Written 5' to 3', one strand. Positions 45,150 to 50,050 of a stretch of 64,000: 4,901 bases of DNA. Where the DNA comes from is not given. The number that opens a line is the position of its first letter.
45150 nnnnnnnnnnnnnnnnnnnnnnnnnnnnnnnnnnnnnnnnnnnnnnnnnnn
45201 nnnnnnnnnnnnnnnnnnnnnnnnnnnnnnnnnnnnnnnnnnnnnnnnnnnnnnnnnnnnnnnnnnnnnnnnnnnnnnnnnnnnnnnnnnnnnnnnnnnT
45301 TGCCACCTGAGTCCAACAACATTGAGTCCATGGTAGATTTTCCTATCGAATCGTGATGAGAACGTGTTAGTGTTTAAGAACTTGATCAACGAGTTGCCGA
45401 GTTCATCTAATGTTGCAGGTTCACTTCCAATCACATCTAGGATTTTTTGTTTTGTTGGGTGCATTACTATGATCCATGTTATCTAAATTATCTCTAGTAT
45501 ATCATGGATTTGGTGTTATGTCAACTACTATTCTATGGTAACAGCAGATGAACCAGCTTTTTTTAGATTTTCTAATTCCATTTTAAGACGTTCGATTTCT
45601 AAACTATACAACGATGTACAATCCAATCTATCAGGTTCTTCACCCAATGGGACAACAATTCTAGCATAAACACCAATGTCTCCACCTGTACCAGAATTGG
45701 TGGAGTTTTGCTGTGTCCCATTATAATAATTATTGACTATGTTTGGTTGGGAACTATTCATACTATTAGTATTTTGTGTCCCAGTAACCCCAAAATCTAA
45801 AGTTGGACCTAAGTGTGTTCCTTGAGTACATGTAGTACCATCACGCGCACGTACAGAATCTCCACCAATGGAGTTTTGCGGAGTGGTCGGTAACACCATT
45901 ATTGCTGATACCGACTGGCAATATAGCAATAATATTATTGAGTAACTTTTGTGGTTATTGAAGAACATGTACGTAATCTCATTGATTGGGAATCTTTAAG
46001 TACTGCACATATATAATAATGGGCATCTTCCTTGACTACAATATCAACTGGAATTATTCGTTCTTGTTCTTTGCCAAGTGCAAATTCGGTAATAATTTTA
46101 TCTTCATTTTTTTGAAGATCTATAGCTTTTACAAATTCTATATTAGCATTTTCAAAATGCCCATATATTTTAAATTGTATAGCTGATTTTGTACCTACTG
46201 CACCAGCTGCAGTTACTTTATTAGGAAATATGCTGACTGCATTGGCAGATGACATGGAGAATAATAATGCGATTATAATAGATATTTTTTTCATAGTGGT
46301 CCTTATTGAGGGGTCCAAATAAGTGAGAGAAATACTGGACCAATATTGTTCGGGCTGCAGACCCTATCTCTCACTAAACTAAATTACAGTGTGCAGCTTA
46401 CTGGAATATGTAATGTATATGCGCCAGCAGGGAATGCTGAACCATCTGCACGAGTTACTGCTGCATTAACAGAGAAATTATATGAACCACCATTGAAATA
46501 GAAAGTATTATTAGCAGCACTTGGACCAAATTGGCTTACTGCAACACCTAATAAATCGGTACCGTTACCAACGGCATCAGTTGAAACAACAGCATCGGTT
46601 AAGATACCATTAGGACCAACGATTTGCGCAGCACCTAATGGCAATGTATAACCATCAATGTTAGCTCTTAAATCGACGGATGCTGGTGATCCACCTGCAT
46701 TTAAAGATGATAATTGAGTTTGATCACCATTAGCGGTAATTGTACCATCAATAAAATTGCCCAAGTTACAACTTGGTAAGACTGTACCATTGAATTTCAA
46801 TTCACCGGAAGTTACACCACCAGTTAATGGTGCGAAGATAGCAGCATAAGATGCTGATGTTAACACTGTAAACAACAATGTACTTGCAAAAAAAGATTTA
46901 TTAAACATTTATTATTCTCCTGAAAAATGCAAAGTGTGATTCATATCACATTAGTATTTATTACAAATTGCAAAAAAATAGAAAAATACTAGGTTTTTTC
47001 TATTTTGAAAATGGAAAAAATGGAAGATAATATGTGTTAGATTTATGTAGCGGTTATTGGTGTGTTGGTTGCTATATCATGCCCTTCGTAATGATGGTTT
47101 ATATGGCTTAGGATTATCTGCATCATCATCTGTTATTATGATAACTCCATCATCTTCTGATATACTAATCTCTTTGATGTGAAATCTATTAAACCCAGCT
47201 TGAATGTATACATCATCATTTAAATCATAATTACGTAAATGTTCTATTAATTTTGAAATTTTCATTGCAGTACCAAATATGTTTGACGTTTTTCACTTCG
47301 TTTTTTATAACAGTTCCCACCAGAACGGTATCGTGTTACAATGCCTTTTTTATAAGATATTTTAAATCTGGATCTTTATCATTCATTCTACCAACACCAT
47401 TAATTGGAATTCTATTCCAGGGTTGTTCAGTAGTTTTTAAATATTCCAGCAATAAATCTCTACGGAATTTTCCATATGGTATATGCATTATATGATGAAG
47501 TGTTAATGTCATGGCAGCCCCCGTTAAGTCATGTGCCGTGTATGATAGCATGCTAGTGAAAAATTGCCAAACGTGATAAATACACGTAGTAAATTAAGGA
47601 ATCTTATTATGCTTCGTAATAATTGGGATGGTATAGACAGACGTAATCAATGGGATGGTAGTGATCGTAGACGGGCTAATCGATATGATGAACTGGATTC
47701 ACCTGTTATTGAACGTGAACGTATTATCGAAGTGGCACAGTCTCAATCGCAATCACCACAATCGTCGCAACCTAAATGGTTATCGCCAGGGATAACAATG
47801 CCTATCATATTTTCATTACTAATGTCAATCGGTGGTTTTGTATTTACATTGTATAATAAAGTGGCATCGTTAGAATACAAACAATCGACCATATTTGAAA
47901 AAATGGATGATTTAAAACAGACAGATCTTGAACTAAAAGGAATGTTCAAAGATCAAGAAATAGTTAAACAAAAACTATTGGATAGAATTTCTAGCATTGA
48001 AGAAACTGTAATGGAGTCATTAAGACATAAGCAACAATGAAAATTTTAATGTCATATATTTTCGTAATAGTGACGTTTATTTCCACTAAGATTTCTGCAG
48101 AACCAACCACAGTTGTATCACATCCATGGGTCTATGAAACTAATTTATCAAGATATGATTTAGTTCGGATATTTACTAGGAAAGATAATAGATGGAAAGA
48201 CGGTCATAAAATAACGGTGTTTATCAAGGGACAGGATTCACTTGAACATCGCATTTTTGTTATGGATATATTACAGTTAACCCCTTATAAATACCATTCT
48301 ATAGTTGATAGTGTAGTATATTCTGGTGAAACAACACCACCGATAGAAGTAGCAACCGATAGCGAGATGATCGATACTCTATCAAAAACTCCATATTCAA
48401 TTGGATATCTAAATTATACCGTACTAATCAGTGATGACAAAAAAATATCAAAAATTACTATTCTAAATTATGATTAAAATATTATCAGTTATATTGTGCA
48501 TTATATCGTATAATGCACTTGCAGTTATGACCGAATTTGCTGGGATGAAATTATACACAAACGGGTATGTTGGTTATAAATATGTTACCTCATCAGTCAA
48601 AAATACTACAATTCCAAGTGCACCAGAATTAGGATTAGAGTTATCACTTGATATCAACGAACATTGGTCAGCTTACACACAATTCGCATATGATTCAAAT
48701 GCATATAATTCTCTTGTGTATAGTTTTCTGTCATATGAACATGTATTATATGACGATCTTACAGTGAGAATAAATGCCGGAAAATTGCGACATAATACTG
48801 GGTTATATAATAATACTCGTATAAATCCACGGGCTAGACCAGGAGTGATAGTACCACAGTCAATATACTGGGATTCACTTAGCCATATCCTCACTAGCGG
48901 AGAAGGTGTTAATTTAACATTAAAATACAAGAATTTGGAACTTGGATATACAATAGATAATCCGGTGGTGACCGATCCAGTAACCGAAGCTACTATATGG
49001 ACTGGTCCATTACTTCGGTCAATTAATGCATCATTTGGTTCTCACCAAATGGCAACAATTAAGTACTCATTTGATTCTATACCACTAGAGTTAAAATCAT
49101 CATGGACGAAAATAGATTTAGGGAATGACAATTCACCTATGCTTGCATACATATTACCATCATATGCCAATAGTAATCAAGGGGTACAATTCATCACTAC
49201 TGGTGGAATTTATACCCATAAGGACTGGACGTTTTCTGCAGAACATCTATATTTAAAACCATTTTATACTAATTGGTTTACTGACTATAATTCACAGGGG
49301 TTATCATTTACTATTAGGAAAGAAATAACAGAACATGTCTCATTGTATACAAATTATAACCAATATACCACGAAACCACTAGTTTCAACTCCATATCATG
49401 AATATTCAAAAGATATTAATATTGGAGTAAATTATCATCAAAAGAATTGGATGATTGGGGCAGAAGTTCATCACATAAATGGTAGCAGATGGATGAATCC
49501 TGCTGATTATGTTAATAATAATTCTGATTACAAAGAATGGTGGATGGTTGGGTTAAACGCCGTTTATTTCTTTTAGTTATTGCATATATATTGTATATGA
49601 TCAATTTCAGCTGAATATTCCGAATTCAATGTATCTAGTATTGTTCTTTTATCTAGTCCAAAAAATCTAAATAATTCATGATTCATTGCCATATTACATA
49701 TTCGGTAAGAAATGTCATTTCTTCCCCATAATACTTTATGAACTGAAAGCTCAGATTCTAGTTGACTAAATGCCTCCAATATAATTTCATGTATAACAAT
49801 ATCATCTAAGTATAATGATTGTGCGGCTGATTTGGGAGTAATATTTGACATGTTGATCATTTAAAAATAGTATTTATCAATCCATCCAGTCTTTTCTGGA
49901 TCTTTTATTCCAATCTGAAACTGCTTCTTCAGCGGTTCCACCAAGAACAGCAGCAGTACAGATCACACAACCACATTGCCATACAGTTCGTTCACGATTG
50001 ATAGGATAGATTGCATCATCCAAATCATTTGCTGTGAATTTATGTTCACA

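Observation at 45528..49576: GC-richer moron island encoding pilin-like (SCPU), periplasmic, outer-membrane beta-barrel and membrane proteins, with a perfect CRP-type operator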

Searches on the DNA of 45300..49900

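Call 90: search_rna_families(source=window, start=45300, end=49900, threshold=evalue, max_evalue=1)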
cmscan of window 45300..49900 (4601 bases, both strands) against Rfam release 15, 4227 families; matches with E-value up to 1: 0.
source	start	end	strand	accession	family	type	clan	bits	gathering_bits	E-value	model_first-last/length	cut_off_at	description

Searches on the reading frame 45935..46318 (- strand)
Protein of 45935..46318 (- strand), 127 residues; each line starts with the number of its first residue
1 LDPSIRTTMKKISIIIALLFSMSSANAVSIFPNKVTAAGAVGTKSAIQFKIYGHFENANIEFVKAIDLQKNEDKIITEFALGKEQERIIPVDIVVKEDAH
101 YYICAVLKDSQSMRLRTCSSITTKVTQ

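Call 4: search_protein_families(library=pfam, proteins=[window:45935-46318:-], max_evalue=1)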
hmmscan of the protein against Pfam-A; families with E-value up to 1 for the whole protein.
window:45935-46318:- (127 aa): 0 families

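Call 7: search_protein_families(library=phrogs, proteins=[window:45935-46318:-], max_evalue=0.1)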
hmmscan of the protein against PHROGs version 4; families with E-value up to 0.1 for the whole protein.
window:45935-46318:- (127 aa): 2 families
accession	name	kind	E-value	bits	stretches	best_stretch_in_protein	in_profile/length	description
phrog_2863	-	unknown function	0.057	14.5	1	8-76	6-70/132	-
phrog_4420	-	unknown function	0.098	13.2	0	12-41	5-31/46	-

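Call 8: search_protein_families(library=ncbifam, proteins=[window:45935-46318:-], max_evalue=1)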
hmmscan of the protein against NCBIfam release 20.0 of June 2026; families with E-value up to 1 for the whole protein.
window:45935-46318:- (127 aa): 1 family
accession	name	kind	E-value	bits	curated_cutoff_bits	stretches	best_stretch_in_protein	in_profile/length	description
NF009318.0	PRK12674.2-3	equivalog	0.083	13.2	97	1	9-48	6-45/102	Na+/H+ antiporter subunit G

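Call 97: search_solved_structures(query=A10, max_evalue=10, show_alignments=2)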
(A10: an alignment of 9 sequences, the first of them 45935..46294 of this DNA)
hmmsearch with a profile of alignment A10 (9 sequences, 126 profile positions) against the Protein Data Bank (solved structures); distinct sequences matched with E-value up to 10: 3.
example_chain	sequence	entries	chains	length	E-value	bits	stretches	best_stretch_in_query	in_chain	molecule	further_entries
2yi8_A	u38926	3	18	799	0.38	13.9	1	8-60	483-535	RNA-DIRECTED RNA POLYMERASE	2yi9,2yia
2yib_D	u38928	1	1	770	0.38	13.9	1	8-60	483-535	RNA-DIRECTED RNA POLYMERASE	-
2yib_A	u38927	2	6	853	0.41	13.8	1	8-60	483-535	RNA-DIRECTED RNA POLYMERASE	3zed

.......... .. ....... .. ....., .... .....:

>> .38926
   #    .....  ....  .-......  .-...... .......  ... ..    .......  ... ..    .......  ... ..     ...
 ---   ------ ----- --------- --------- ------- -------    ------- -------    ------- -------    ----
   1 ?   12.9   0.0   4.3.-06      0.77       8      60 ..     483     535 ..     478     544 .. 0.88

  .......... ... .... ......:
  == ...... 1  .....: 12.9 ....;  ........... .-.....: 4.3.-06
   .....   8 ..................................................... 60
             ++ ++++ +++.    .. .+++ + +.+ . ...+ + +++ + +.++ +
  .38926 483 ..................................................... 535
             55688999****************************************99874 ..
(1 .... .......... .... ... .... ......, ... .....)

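Call 100: search_protein_families(library=padloc, proteins=[window:45935-46294:-], max_evalue=0.1)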
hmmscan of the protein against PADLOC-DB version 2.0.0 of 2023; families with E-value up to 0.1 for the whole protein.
window:45935-46294:- (119 aa): 1 family
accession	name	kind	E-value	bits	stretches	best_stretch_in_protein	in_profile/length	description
PDLC01110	Cas8b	-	0.00086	16.2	1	12-96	57-138/548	Cas8b1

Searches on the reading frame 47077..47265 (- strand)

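Call 4: search_protein_families(library=pfam, proteins=[window:47077-47265:-], max_evalue=1)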
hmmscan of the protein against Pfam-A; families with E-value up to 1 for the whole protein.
window:47077-47265:- (62 aa): 0 families

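Call 7: search_protein_families(library=phrogs, proteins=[window:47077-47265:-], max_evalue=0.1)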
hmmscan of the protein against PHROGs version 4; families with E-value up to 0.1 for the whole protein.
window:47077-47265:- (62 aa): 4 families
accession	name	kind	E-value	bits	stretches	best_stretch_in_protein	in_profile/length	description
phrog_5861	-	unknown function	0.00058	21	1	1-39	1-41/53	-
phrog_18091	-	unknown function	0.023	15.9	1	1-39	2-40/48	-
phrog_19687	-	unknown function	0.058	14.5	1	1-44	1-44/62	-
phrog_33620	-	unknown function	0.068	14.4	1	1-26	1-26/110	-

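Call 8: search_protein_families(library=ncbifam, proteins=[window:47077-47265:-], max_evalue=1)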
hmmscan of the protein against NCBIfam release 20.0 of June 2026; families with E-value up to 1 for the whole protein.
window:47077-47265:- (62 aa): 3 families
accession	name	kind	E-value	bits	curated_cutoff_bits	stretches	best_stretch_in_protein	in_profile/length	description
NF041242.1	T6SS_PdpE_Fran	equivalog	0.11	12.1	150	1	15-56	124-164/192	type VI secretion system protein PdpE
NF006404.0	PRK08652.1-2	equivalog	0.11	11.4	348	1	6-49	23-65/332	acetylornithine deacetylase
NF003637.0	PRK05270.3-2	equivalog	0.16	10.7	860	1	12-37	245-270/404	UDP-glucose--hexose-1-phosphate uridylyltransferase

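Call 100: search_protein_families(library=padloc, proteins=[window:47077-47265:-], max_evalue=0.1)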
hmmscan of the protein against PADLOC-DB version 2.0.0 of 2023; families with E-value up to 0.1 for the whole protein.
window:47077-47265:- (62 aa): 0 families

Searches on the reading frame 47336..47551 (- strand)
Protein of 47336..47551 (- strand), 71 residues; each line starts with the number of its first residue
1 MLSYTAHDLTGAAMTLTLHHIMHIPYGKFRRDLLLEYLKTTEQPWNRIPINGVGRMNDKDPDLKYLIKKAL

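Call 4: search_protein_families(library=pfam, proteins=[window:47336-47551:-], max_evalue=1)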
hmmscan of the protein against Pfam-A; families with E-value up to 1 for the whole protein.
window:47336-47551:- (71 aa): 0 families

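Call 7: search_protein_families(library=phrogs, proteins=[window:47336-47551:-], max_evalue=0.1)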
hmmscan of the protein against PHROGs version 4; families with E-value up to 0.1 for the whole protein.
window:47336-47551:- (71 aa): 2 families
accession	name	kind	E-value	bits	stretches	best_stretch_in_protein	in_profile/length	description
phrog_20476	-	unknown function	9.3e-06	27.1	1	20-69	37-83/110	-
phrog_38000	-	unknown function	0.028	15.6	1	17-70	35-92/122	-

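Call 8: search_protein_families(library=ncbifam, proteins=[window:47336-47551:-], max_evalue=1)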
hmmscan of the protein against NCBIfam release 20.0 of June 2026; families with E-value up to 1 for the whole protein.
window:47336-47551:- (71 aa): 0 families

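Call 100: search_protein_families(library=padloc, proteins=[window:47336-47551:-], max_evalue=0.1)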
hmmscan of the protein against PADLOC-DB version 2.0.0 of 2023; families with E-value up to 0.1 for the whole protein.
window:47336-47551:- (71 aa): 0 families

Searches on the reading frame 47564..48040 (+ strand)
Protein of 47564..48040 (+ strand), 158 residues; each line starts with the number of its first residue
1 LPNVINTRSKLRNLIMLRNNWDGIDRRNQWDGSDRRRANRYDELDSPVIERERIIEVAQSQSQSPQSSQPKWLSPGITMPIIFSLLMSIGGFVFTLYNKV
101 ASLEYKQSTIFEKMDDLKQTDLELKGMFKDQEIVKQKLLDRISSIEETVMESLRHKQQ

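Call 4: search_protein_families(library=pfam, proteins=[window:47564-48040:+], max_evalue=1)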
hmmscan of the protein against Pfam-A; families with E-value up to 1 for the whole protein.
window:47564-48040:+ (158 aa): 1 family
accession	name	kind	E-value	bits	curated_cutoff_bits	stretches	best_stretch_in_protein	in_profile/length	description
PF13273.12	DUF4064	-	0.083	13.6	32.1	1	56-100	41-83/102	Protein of unknown function (DUF4064)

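Call 7: search_protein_families(library=phrogs, proteins=[window:47564-48040:+], max_evalue=0.1)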
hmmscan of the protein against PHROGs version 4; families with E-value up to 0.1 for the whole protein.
window:47564-48040:+ (158 aa): 3 families
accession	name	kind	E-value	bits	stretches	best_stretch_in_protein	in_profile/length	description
phrog_739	-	lysis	0.0023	19.2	1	78-146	7-75/122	Rz-like spanin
phrog_1009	-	unknown function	0.055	14.5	1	82-148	14-84/103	-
phrog_30209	-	unknown function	0.1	13.7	0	79-135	35-94/102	-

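Call 8: search_protein_families(library=ncbifam, proteins=[window:47564-48040:+], max_evalue=1)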
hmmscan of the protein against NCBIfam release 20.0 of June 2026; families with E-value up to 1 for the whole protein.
window:47564-48040:+ (158 aa): 0 families

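Call 100: search_protein_families(library=padloc, proteins=[window:47609-48040:+], max_evalue=0.1)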
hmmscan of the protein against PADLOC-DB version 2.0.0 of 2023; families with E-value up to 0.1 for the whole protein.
window:47609-48040:+ (143 aa): 0 families

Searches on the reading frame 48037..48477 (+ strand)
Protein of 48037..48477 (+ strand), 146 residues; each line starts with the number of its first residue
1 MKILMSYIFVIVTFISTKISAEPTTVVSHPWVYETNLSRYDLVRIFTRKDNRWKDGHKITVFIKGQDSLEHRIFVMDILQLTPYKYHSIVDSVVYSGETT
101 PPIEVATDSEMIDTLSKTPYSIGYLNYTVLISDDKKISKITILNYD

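Call 4: search_protein_families(library=pfam, proteins=[window:48037-48477:+], max_evalue=1)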
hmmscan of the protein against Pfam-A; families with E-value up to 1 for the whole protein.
window:48037-48477:+ (146 aa): 1 family
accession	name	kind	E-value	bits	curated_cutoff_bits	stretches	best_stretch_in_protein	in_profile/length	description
PF12849.12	PBP_like_2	-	0.011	15.9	27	1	34-139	104-199/267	PBP superfamily domain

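Call 7: search_protein_families(library=phrogs, proteins=[window:48037-48477:+], max_evalue=0.1)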
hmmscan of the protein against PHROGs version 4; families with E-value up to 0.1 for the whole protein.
window:48037-48477:+ (146 aa): 0 families

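Call 8: search_protein_families(library=ncbifam, proteins=[window:48037-48477:+], max_evalue=1)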
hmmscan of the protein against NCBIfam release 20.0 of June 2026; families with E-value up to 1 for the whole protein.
window:48037-48477:+ (146 aa): 1 family
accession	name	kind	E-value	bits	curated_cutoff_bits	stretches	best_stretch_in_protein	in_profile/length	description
TIGR02136.1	ptsS_2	subfamily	0.021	14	206.6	1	36-142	135-234/295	phosphate ABC transporter substrate-binding protein PstS family protein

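Call 34: search_dna_similar(query=window:48037-48477:+, collection=phages, mode=protein, max_evalue=0.01, max_rows=15)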
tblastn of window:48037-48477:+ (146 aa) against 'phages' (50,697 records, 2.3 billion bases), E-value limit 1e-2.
No match.

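Call 56: find_homologous_proteins(query=window:48037-48477:+, max_evalue=0.01)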
Query window:48037-48477:+ (146 aa): 4 proteins with E <= 0.01 among 9 candidates.
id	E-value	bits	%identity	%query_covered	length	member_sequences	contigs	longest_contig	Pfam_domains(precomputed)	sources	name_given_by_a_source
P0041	3.8e-89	314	100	100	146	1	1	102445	-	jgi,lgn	-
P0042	7.4e-42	160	58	95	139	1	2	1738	-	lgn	-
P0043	1.1e-40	157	60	79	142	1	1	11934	-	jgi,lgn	-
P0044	1.5e-40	156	52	97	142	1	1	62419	-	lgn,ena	-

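Call 59: search_protein_families(library=pfam, alignment_id=A4, max_evalue=10)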
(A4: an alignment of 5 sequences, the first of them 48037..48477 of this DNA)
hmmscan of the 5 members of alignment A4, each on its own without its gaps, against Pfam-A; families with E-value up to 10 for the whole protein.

A. member 1, window:48037-48477:+ (146 aa): 1 family
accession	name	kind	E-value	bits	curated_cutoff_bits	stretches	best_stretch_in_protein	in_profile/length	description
PF12849.12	PBP_like_2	-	0.011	15.9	27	1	34-139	104-199/267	PBP superfamily domain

B. families by the number of members that match (of 5 scanned): 1 family
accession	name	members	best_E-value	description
PF12849.12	PBP_like_2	3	0.011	PBP superfamily domain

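Call 60: search_solved_structures(query=A4, max_evalue=10, show_alignments=3)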
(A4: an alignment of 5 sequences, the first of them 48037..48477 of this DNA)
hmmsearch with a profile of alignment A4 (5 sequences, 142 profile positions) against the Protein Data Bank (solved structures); distinct sequences matched with E-value up to 10: 1.
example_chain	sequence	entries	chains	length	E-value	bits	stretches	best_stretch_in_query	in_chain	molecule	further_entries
28jw_n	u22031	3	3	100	2.2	11.2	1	28-73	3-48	Small ribosomal subunit protein uS14c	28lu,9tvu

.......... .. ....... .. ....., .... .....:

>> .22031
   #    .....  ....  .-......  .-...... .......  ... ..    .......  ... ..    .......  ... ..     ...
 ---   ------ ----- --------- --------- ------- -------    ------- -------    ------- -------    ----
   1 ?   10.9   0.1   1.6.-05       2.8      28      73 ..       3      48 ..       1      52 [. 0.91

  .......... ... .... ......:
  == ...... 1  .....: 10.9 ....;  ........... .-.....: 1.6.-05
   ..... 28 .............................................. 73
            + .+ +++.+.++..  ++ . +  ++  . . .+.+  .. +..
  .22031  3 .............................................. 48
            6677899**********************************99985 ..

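Call 100: search_protein_families(library=padloc, proteins=[window:48037-48477:+], max_evalue=0.1)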
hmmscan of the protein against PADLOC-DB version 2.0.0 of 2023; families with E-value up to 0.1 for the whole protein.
window:48037-48477:+ (146 aa): 0 families
